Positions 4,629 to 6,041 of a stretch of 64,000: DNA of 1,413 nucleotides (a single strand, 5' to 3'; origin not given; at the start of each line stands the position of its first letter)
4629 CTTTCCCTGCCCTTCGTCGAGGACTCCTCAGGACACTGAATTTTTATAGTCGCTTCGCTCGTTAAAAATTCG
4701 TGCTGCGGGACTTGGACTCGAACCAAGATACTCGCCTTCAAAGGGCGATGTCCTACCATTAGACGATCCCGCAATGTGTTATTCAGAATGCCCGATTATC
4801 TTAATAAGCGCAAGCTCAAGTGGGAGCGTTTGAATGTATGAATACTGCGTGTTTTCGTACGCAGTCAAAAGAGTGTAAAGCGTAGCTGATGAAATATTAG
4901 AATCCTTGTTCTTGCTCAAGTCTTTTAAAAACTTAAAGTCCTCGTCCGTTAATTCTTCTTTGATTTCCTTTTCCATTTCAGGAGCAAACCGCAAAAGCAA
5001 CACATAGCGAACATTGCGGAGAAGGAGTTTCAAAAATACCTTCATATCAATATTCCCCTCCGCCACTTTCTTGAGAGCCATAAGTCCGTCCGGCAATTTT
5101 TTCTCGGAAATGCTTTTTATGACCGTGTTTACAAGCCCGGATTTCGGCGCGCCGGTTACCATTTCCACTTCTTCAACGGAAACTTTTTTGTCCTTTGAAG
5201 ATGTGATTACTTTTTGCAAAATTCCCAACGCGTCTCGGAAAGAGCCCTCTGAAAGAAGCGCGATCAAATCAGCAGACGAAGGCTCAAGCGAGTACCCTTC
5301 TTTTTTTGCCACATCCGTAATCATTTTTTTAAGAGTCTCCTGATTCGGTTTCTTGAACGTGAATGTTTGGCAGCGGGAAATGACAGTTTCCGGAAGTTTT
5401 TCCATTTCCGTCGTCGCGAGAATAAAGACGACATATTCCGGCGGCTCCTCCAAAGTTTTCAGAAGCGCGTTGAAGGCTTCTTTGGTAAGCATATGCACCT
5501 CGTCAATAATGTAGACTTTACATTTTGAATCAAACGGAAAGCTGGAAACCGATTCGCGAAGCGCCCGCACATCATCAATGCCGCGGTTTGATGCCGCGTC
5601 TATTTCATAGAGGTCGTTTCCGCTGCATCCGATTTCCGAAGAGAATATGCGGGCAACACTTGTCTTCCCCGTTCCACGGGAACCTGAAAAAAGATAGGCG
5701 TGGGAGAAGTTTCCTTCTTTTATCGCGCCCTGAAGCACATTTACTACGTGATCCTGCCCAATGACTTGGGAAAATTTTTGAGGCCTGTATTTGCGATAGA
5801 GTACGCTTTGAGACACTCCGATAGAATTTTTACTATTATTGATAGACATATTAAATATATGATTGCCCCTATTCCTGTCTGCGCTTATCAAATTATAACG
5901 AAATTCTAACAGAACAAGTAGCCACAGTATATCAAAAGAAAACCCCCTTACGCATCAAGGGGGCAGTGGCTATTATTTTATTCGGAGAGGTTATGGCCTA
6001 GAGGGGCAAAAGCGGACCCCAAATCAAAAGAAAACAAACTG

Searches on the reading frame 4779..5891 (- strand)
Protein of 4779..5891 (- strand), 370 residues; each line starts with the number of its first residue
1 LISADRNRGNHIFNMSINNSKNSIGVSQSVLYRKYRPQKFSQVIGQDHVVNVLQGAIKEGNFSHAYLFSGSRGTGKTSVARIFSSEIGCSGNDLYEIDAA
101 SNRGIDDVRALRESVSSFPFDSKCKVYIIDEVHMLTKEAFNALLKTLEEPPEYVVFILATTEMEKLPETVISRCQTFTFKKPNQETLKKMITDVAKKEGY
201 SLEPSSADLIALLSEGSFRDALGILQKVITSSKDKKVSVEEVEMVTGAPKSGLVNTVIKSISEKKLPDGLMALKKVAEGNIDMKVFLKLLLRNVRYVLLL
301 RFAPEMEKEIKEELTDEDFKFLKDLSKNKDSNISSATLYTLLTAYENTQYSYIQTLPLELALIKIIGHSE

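Call 24: search_protein_families(library=pfam, proteins=[window:4779-5891:-], max_evalue=0.001)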
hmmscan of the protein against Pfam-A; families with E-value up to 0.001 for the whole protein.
window:4779-5891:- (370 aa): 9 families
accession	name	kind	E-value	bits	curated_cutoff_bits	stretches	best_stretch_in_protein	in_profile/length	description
PF13177.12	DNA_pol3_delta2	-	2.4e-35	122.3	27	2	103-182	81-160/161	DNA polymerase III, delta subunit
PF00004.35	AAA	-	3.3e-14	53.9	21.2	1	67-178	2-127/131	ATPase family associated with various cellular activities (AAA)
PF05496.18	RuvB_N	-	4.1e-07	30.3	27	1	36-149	2-110/159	Holliday junction DNA helicase RuvB P-loop domain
PF12169.13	DNA_pol3_gamma3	-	1.1e-06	28.9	24.4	1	237-367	1-129/143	DNA polymerase III subunits gamma and tau domain III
PF06068.19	TIP49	-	3.4e-06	26.9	23.8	0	126-160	277-310/347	TIP49 P-loop domain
PF22608.2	DNAX_ATPase_lid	-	2.7e-05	24.3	27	1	189-232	4-47/49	DNA polymerase III clamp loader subunit, ATPase lid domain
PF13401.12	AAA_22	-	0.00013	22.8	27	0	124-160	84-122/130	AAA domain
PF13173.12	AAA_14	-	0.0002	21.8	27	1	65-162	4-100/129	AAA domain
PF07728.20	AAA_5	-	0.00033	21.1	22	0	67-149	3-92/139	AAA domain (dynein-related subfamily)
